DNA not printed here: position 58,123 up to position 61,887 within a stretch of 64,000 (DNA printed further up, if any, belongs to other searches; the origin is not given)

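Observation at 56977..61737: SbcD-like phosphoesterase plus 1154-aa SbcC/Rad50-like ATPase with a long C-terminal extension, at the edge of a TA/Abi island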

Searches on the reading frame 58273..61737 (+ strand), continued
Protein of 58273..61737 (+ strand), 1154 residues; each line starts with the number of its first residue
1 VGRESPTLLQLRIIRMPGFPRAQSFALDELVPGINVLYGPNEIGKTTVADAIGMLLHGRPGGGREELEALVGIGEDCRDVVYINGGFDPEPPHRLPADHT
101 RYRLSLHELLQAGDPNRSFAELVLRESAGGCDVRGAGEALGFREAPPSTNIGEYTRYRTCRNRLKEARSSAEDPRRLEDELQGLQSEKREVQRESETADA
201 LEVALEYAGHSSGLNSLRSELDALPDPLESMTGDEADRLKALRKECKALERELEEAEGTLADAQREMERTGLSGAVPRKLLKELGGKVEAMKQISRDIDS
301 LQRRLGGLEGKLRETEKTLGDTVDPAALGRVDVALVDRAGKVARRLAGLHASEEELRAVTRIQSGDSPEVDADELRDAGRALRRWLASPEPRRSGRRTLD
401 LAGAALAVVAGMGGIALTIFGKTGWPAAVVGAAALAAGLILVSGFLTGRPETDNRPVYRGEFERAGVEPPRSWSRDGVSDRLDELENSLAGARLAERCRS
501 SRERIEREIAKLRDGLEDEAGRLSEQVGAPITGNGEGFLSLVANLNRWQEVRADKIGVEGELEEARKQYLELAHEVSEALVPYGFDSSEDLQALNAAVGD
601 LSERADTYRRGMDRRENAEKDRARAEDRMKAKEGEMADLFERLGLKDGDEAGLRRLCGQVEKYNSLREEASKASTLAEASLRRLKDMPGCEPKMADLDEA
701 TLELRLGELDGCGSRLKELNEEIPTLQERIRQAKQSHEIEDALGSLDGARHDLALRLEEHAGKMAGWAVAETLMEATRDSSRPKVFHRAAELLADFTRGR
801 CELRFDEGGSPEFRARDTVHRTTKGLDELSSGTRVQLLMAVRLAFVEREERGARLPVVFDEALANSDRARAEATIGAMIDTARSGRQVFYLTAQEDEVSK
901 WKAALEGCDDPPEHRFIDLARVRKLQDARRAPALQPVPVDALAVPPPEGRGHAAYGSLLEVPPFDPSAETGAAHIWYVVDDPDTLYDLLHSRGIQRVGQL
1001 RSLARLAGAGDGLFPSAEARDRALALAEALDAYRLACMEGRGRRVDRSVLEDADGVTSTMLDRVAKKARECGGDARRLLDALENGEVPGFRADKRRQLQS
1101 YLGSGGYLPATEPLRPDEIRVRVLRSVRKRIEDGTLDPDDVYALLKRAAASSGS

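Call 85: get_annotated_region(hit=H12, flank=6000)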
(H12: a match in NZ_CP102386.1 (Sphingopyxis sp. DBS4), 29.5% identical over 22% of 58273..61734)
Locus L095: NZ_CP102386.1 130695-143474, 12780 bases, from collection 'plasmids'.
description: Sphingopyxis sp. DBS4 plasmid pDB-2, complete sequence
organism: Sphingopyxis sp. DBS4 (NCBI taxid 2968500)
taxonomy: Bacteria; Pseudomonadota; Alphaproteobacteria; Sphingomonadales; Sphingomonadaceae; Sphingopyxis; Sphingopyxis sp. DBS4
host: -; source: soil; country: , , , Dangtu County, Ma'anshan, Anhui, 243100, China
typing (MOB-suite, as given by PLSDB): conjugative; replicon rep_cluster_543; relaxase MOBF; mating-pair formation MPF_F
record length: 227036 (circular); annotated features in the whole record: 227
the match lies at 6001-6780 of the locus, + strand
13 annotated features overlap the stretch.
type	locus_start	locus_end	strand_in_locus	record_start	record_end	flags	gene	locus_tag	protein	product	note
CDS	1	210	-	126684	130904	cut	-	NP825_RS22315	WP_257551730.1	strawberry notch family protein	-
CDS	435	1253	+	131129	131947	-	-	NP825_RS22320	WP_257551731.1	universal stress protein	-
CDS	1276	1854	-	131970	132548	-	-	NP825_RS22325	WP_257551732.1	NAD(P)H-dependent oxidoreductase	-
CDS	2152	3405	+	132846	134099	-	-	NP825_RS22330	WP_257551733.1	DNA repair exonuclease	-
CDS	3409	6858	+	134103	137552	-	-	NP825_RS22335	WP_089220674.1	YhaN family protein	-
CDS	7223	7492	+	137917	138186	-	-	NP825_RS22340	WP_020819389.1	ribbon-helix-helix domain-containing protein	-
CDS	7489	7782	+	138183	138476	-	-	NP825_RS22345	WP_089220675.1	type II toxin-antitoxin system RelE/ParE family toxin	GO:0030541 - plasmid partitioning [Evidence IEA]; GO:0051290 - protein heterotetramerization [Evidence IEA]; GO:0009432 ...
CDS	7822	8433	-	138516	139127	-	-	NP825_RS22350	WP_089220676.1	DarT ssDNA thymidine ADP-ribosyltransferase family protein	-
CDS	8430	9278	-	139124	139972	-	-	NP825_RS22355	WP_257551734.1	toprim domain-containing protein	-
CDS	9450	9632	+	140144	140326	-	-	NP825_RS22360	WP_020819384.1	hypothetical protein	-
CDS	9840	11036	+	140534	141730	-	-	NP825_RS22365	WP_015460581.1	AAA family ATPase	-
CDS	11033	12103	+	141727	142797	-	-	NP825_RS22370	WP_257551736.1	ParB/RepB/Spo0J family partition protein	GO:0007059 - chromosome segregation [Evidence IEA]; GO:0000910 - cytokinesis [Evidence IEA]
CDS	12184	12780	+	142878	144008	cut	-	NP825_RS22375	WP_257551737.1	replication initiator protein A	-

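Call 86: search_protein_families(library=ncbifam, proteins=[L095:3409-6855:+, L095:2152-3402:+, L094:12001-15474:+, L094:10703-12001:+, L094:4762-8616:+, L094:8868-10553:+], max_evalue=0.001)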
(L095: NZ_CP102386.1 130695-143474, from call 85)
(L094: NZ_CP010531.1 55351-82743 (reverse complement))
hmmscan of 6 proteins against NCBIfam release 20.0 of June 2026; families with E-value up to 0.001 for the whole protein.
L095:3409-6855:+ (1149 aa): 1 family
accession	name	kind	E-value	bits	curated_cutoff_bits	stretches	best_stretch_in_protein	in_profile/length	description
TIGR00611.2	recf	equivalog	0.00042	19.6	172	0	1062-1123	275-336/339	DNA replication/repair protein RecF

L095:2152-3402:+ (417 aa): 7 families
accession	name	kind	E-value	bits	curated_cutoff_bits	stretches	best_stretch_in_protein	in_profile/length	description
TIGR00619.1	sbcd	subfamily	2e-15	57.3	77.65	1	5-101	2-90/252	exonuclease subunit SbcD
NF041029.1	Mre11_Pyroc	equivalog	1.8e-14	53.4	600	1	4-98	1-87/438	DNA double-strand break repair protein Mre11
NF041031.1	Mre11_Sulfo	equivalog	2.2e-14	53.5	500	1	6-314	2-305/374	DNA double-strand break repair protein Mre11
NF041030.1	Mre11_Halo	equivalog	6.7e-13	48.5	550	1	5-315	3-303/361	DNA double-strand break repair protein Mre11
NF008206.2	PRK10966.1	equivalog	2.3e-12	46.7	450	1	5-104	2-92/380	exonuclease subunit SbcD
NF041754.1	sbcd_Bac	equivalog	4.5e-08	32.7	750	1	5-138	2-126/390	exonuclease subunit SbcD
NF041753.2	sbcd_Staph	equivalog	1e-06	27.9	480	1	37-108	25-97/375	exonuclease subunit SbcD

L094:12001-15474:+ (1158 aa): 6 families
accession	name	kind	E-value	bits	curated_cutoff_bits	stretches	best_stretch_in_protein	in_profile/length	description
NF045487.1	ASRP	equivalog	9.2e-12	44.3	300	1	29-273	12-250/593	archaea-specific SMC-related protein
NF041034.1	Rad50_Sulf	equivalog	2.3e-07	29.1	1000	0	811-886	747-826/872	DNA double-strand break repair ATPase Rad50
NF045780.1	TrlF_fam_ATP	equivalog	2.8e-05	23.1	350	1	42-372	320-682/944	TrlF family AAA-like ATPase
NF003034.1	PRK03918.1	equivalog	3.3e-05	22.1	700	0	161-326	468-631/878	DNA double-strand break repair ATPase Rad50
TIGR02168.1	SMC_prok_B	equivalog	0.00014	19.7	567.35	0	158-392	682-916/1181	chromosome segregation protein SMC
NF053840.1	MnTportMntADein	equivalog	0.00041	20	400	0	835-916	130-204/240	manganese ABC transporter ATP-binding protein MntA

L094:10703-12001:+ (433 aa): 7 families
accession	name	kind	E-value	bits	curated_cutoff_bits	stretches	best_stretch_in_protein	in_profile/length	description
TIGR00619.1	sbcd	subfamily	2.1e-12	47.4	77.65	1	7-94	3-86/252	exonuclease subunit SbcD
NF008206.2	PRK10966.1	equivalog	7.6e-10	38.4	450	1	6-97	2-88/380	exonuclease subunit SbcD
NF041030.1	Mre11_Halo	equivalog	5e-09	35.8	550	1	8-280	5-258/361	DNA double-strand break repair protein Mre11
NF041754.1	sbcd_Bac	equivalog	8.5e-08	31.8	750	1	7-95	3-87/390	exonuclease subunit SbcD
NF008359.0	PRK11148.1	equivalog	5.7e-06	26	225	1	45-111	52-111/275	3',5'-cyclic-AMP phosphodiesterase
NF041753.2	sbcd_Staph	equivalog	1.7e-05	23.8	480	1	9-94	5-86/375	exonuclease subunit SbcD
NF041031.1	Mre11_Sulfo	equivalog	2.7e-05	23.6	500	1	36-94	27-85/374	DNA double-strand break repair protein Mre11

L094:4762-8616:+ (1285 aa): 0 families

L094:8868-10553:+ (562 aa): 0 families

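Call 89: predict_structure(alignment_id=A4)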
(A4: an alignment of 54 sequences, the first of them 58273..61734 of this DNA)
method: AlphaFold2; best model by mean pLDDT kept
length: 1154 residues; sequences in the alignment: 54
mean_pLDDT: 80.0   pTM: 0.50
mean pLDDT of the five models: 80.0, 79.3, 78.6, 77.0, 76.2
residues with pLDDT >= 90: 291; 70-90: 625; 50-70: 200; < 50: 38
segments of 3 or more residues with pLDDT < 50: 76-94, 392-397, 447-450, 938-940
pLDDT, mean of each block of 10 residues (from residue 1): 72 88 90 93 88 75 76 55 43 54 74 63 64 79 76 82 75 59 73 76 80 72 70 77 84 85 86 86 90 92 91 83 70 80 82 75 61 85 82 48 60 57 57 65 53 76 86 86 86 78 79 80 78 70 85 89 92 91 89 90 89 86 83 79 73 73 70 75 76 76 73 69 71 61 85 87 88 73 84 89 85 90 88 86 80 81 75 85 89 89 86 92 70 51 81 93 91 95 93 91 77 83 95 93 93 93 96 92 95 96 92 92 95 94 92 52
secondary structure, 60 per line:
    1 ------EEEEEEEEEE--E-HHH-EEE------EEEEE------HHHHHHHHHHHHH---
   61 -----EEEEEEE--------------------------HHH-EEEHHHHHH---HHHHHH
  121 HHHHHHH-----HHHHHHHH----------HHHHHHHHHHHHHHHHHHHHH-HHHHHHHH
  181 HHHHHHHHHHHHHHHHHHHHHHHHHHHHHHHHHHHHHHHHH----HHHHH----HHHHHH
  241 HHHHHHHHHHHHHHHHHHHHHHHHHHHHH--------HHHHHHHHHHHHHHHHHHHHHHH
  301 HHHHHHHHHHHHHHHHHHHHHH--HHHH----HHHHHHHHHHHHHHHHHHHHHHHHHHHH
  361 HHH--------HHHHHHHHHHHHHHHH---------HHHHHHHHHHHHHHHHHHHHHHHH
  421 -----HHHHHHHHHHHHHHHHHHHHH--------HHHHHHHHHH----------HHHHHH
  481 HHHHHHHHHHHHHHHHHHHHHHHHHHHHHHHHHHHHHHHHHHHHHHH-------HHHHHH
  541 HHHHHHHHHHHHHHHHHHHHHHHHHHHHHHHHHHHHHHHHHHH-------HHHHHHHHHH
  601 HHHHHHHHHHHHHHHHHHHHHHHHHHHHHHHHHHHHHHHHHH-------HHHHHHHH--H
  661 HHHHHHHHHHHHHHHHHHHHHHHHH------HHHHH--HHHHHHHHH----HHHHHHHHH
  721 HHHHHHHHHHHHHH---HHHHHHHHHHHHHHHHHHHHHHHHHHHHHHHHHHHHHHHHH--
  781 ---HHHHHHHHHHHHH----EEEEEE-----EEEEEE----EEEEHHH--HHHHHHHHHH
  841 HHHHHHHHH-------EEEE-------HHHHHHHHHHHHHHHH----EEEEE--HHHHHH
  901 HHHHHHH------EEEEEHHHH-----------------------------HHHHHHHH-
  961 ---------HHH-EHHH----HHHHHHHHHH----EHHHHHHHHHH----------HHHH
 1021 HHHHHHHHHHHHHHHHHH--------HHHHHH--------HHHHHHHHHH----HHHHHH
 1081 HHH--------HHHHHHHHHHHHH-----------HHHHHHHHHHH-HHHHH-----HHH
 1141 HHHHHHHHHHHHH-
elements in order (helices of 4 or more, strands of 3 or more residues): E7-16 E25-27 E34-38 H45-57 E66-72 E103-105 H106-111 H115-127 H133-140 H151-171 H173-221 H226-230 H235-269 H278-322 H325-328 H333-363 H372-387 H397-420 H426-446 H455-464 H475-527 H535-583 H591-642 H650-657 H660-685 H692-696 H699-707 H712-734 H738-778 H784-796 E801-806 E812-817 E822-825 H831-849 E857-860 H868-883 E888-892 H895-907 E914-918 H919-922 H952-959 H982-991 H997-1006 H1017-1038 H1047-1052 H1061-1070 H1075-1083 H1092-1104 H1116-1126 H1128-1132 H1138-1153

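Call 91: fold_search(model_id=the predicted structure, library=pdb)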
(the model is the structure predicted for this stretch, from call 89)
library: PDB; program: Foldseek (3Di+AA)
matches with E <= 10: 1090; with E <= 0.001: 54
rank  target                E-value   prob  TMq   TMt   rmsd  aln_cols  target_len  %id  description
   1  6yvu_B                2.5e-11  1.00  0.16  0.15  114.6      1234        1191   12  Condensin complex from S.cerevisiae ATP-free apo non-engaged state (released 2020-07-15)
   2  7qcd_A                4.1e-11  1.00  0.16  0.17  126.4      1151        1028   11  CryoEM structure of the Smc5/6-holocomplex (composite structure) (released 2022-09-21)
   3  8i4x_B                1.8e-10  1.00  0.16  0.17  120.0      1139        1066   12  Cryo-EM structure of 5-subunit Smc5/6 (released 2024-06-26)
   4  7zr1_D                4.1e-10  1.00  0.17  0.24  105.0      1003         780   12  Chaetomium thermophilum Mre11-Rad50-Nbs1 complex bound to ATPyS (composite structure) (released 2023-01-11)
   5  9gm6_A                2.8e-09  1.00  0.14  0.15  48.6      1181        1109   13  MukBEF in a nucleotide-bound state with open neck gate (heads core) (released 2025-03-26)
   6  7zr1_C                3.3e-09  1.00  0.15  0.21  103.3       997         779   12  Chaetomium thermophilum Mre11-Rad50-Nbs1 complex bound to ATPyS (composite structure) (released 2023-01-11)
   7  7yqh_B                3.5e-09  1.00  0.16  0.17  117.4      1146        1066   12  Cryo-EM structure of 8-subunit Smc5/6 (released 2024-01-31)
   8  9gm6_B                5.9e-09  1.00  0.12  0.12  59.6      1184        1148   13  MukBEF in a nucleotide-bound state with open neck gate (heads core) (released 2025-03-26)
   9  8i13_B                5.9e-08  1.00  0.15  0.16  116.4      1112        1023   12  Cryo-EM structure of 6-subunit Smc5/6 (released 2024-06-26)
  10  9gm9_A                8.8e-08  1.00  0.13  0.15  42.0      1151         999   12  MukBEF in a DNA capture state (released 2025-03-26)
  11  7qcd_B                1.0e-07  1.00  0.11  0.12  121.4       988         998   12  CryoEM structure of the Smc5/6-holocomplex (composite structure) (released 2022-09-21)
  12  6yvu_A                1.4e-07  1.00  0.08  0.08  105.5       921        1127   13  Condensin complex from S.cerevisiae ATP-free apo non-engaged state (released 2020-07-15)
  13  8i4x_A                1.9e-07  1.00  0.17  0.18  117.4      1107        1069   12  Cryo-EM structure of 5-subunit Smc5/6 (released 2024-06-26)
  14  8i13_A                4.0e-07  1.00  0.16  0.18  120.4      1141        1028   12  Cryo-EM structure of 6-subunit Smc5/6 (released 2024-06-26)
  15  9qe0_A                5.9e-07  1.00  0.10  0.09  50.0      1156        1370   10  Neobacillus vireti Wadjet-II JetABC dimer (released 2025-06-25)
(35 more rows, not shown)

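Call 92: get_annotated_region(hit=H2, flank=9000)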
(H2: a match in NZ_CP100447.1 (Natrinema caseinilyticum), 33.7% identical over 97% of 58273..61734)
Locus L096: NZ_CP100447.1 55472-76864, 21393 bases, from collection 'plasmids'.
description: Natrinema caseinilyticum strain ZJ2 plasmid unnamed2, complete sequence
organism: Natrinema caseinilyticum (NCBI taxid 2961570)
taxonomy: Archaea; Euryarchaeota; Halobacteria; Halobacteriales; Natrialbaceae; Natrinema; Natrinema caseinilyticum
host: -; source: marine sediment,sediment; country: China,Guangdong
typing (MOB-suite, as given by PLSDB): non-mobilizable
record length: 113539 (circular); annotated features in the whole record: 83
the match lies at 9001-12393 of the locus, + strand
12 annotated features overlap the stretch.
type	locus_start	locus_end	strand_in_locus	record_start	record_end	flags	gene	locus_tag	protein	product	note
CDS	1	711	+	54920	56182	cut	-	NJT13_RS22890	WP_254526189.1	GTPase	-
CDS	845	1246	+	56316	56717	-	-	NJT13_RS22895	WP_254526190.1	hypothetical protein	-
CDS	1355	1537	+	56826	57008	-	-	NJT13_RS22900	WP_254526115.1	hypothetical protein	-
CDS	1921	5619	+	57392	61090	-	-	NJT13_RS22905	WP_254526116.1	hypothetical protein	-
CDS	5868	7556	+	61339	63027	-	-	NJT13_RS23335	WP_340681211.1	hypothetical protein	-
CDS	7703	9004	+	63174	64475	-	-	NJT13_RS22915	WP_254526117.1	DNA repair exonuclease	-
CDS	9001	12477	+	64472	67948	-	-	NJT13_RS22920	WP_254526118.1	SMC family ATPase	-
CDS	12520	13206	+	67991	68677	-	-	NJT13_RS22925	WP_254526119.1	hypothetical protein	-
CDS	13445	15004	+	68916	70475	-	-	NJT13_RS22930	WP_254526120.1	hypothetical protein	-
CDS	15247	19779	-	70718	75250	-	-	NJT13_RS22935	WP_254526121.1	ATP-binding protein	-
CDS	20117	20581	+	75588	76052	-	-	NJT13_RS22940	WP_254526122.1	hypothetical protein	-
CDS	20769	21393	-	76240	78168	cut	-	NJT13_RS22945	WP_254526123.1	hypothetical protein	-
